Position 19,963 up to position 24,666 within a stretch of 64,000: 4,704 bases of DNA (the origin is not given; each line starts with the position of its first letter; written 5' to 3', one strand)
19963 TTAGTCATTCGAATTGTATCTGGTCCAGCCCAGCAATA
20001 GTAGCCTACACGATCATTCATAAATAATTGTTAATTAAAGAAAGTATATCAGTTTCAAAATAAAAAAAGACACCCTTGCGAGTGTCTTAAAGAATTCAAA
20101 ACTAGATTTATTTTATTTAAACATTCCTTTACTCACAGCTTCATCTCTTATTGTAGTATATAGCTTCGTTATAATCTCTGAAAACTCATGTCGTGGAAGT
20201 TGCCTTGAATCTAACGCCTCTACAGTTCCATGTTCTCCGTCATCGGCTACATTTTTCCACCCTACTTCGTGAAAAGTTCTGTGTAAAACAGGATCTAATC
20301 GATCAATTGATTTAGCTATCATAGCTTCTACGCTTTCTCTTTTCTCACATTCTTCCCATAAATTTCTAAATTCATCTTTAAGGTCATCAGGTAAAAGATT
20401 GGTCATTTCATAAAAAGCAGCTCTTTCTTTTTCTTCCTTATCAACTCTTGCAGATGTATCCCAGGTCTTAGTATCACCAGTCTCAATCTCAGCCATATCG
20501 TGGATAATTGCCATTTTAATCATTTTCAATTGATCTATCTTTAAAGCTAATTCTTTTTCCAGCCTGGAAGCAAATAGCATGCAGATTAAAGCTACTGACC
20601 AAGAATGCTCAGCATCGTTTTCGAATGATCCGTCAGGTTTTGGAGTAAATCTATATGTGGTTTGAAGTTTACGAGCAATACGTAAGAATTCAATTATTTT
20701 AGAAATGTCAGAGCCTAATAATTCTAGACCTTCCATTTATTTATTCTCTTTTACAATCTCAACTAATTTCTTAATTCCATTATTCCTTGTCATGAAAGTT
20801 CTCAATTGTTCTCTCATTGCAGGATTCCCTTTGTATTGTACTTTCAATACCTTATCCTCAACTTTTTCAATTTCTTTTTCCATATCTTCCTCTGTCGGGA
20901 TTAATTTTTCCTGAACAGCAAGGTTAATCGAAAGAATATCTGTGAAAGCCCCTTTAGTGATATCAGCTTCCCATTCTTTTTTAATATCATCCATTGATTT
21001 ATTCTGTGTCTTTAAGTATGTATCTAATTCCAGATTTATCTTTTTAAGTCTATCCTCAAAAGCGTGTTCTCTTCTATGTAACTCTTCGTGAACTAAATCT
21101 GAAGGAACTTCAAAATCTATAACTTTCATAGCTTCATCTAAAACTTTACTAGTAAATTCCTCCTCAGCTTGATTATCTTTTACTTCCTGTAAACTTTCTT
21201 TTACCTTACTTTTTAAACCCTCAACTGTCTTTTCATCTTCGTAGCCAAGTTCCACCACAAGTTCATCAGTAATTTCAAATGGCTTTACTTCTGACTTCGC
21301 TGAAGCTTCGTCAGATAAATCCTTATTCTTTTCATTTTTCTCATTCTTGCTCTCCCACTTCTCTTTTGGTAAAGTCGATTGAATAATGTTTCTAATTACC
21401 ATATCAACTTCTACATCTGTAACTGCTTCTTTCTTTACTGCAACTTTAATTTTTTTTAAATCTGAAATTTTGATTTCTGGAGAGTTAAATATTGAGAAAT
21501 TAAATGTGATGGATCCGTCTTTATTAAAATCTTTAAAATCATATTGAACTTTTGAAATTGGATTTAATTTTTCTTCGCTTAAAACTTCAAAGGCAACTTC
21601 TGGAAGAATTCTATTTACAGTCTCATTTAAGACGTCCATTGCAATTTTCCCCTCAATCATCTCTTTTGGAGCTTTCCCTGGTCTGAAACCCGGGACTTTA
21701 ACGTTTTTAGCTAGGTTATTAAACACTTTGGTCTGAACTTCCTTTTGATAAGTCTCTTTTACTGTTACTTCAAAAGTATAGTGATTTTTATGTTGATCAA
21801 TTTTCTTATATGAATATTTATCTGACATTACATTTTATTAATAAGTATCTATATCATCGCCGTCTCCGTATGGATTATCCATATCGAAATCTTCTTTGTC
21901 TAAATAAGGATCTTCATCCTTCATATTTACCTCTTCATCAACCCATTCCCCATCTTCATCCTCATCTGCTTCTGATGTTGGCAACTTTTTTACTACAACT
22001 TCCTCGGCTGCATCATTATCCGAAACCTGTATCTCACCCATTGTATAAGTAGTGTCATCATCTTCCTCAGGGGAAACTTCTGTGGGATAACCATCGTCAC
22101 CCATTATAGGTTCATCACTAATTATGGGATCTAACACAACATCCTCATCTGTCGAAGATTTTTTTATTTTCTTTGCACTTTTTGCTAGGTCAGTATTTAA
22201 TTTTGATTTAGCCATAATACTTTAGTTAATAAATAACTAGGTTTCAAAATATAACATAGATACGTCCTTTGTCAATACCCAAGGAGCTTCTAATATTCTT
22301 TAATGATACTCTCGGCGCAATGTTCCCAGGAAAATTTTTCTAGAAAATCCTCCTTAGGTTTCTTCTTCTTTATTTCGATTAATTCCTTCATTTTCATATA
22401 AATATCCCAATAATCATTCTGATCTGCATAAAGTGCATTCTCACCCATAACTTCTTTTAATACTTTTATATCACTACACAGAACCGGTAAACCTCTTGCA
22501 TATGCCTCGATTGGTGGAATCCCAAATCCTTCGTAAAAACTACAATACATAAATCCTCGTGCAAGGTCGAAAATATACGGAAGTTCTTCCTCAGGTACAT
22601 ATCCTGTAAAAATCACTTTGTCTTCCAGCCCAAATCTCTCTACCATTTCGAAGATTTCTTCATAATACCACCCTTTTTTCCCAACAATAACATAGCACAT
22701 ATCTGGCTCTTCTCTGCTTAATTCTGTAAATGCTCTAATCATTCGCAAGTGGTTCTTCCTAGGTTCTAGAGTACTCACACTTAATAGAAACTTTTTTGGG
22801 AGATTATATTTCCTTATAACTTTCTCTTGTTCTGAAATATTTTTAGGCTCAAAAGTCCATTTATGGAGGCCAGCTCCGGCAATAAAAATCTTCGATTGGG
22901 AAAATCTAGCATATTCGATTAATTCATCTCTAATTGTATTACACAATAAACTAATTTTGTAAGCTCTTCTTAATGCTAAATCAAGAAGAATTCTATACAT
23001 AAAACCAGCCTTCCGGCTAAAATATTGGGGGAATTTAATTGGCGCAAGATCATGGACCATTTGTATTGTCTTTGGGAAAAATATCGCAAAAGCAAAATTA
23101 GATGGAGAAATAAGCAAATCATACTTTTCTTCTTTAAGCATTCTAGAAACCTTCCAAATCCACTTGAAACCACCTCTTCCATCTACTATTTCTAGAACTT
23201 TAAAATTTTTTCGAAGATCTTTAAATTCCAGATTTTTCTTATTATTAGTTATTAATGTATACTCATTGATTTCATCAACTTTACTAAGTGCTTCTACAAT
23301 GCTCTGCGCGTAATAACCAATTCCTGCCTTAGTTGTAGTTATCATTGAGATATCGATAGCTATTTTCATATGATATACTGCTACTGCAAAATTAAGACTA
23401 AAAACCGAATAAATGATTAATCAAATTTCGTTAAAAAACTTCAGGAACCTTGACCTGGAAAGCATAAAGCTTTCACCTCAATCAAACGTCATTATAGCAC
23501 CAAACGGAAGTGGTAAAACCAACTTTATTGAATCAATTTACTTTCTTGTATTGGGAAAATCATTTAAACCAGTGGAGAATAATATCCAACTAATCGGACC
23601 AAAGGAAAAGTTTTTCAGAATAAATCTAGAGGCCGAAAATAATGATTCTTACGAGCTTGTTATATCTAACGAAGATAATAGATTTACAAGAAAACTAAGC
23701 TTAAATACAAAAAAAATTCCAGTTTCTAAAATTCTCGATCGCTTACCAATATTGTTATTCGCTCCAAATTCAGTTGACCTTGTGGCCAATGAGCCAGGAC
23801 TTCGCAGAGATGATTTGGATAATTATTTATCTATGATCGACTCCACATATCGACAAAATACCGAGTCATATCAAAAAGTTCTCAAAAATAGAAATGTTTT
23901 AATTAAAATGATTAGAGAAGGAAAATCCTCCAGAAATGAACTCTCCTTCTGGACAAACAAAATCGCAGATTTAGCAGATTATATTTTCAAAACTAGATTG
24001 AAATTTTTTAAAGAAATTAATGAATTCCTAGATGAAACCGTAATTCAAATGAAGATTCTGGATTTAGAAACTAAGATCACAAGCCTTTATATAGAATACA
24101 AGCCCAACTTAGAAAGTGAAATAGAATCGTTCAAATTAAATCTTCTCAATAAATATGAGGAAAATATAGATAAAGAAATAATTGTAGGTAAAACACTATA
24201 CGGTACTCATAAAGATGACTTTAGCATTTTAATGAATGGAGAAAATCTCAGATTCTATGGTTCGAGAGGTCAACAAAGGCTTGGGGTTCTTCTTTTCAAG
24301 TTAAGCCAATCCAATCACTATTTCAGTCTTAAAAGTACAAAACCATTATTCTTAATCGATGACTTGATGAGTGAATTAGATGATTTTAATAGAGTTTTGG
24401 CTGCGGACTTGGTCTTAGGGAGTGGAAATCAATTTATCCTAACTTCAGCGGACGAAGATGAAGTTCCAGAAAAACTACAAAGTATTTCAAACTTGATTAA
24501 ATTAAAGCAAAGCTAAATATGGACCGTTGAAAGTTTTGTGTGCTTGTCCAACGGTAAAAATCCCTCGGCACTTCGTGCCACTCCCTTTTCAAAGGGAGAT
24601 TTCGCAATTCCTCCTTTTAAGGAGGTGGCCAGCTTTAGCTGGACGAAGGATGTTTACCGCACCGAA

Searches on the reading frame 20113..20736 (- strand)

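Call 60: search_protein_families(library=pfam, proteins=[window:20113-20736:-], max_evalue=0.0001)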
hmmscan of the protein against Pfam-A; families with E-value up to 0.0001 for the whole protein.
window:20113-20736:- (207 aa): 3 families
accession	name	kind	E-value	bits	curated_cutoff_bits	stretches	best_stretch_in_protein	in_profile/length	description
PF13023.12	HD_3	-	4.3e-35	121.5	22.5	1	22-156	2-134/165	HD domain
PF12917.13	YfbR-like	-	7.7e-17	62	25.9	1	16-160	1-147/182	5'-deoxynucleotidase YfbR-like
PF01966.28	HD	-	1e-07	32.6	22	1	42-148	2-114/116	HD domain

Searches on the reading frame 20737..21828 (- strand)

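Call 60: search_protein_families(library=pfam, proteins=[window:20737-21828:-], max_evalue=0.0001)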
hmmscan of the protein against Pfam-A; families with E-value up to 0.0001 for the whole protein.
window:20737-21828:- (363 aa): 2 families
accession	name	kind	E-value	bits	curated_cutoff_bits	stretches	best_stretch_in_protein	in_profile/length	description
PF05697.18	Trigger_N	-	1.6e-28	100.2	22.2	1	8-147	6-143/144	Bacterial trigger factor protein (TF)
PF05698.19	Trigger_C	-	1.9e-17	64.2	22.7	1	201-359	1-151/162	Bacterial trigger factor protein (TF) C-terminus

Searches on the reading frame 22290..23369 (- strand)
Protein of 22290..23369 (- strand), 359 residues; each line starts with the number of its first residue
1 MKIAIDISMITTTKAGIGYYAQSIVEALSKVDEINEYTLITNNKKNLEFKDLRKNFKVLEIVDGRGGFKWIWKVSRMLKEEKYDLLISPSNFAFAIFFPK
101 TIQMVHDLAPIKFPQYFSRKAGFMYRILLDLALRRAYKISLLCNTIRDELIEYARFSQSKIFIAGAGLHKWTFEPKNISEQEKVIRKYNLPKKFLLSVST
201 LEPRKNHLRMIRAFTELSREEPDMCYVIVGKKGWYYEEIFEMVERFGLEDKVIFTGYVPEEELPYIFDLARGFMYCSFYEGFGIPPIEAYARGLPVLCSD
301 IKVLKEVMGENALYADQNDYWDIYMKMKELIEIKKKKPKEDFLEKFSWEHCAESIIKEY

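Call 60: search_protein_families(library=pfam, proteins=[window:22290-23369:-], max_evalue=0.0001)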
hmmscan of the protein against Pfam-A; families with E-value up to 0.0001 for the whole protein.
window:22290-23369:- (359 aa): 4 families
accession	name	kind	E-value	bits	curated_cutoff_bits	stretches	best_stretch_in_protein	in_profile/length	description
PF00534.26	Glycos_transf_1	-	1.6e-29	103.1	26.4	1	186-336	7-161/172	Glycosyl transferases group 1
PF13692.12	Glyco_trans_1_4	-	4.1e-21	76.2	27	1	194-331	3-140/142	Glycosyl transferases group 1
PF13439.12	Glyco_transf_4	-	2.5e-07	31.3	28.5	1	16-163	3-161/170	Glycosyltransferase Family 4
PF13579.12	Glyco_trans_4_4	-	8.6e-05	23.4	29.7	0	61-153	50-145/158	Glycosyl transferase 4-like domain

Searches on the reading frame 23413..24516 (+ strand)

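Call 60: search_protein_families(library=pfam, proteins=[window:23413-24516:+], max_evalue=0.0001)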
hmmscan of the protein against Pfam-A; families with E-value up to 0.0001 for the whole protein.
window:23413-24516:+ (367 aa): 3 families
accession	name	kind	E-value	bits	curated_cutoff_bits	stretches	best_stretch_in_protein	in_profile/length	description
PF02463.25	SMC_N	-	2.6e-18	66.7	40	1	1-352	1-203/220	RecF/RecN/SMC N terminal domain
PF13476.12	AAA_23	-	9.3e-11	43.2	27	1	4-226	1-197/201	AAA domain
PF13175.12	AAA_15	-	1.9e-09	38.1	32.1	1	1-264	1-191/374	AAA ATPase domain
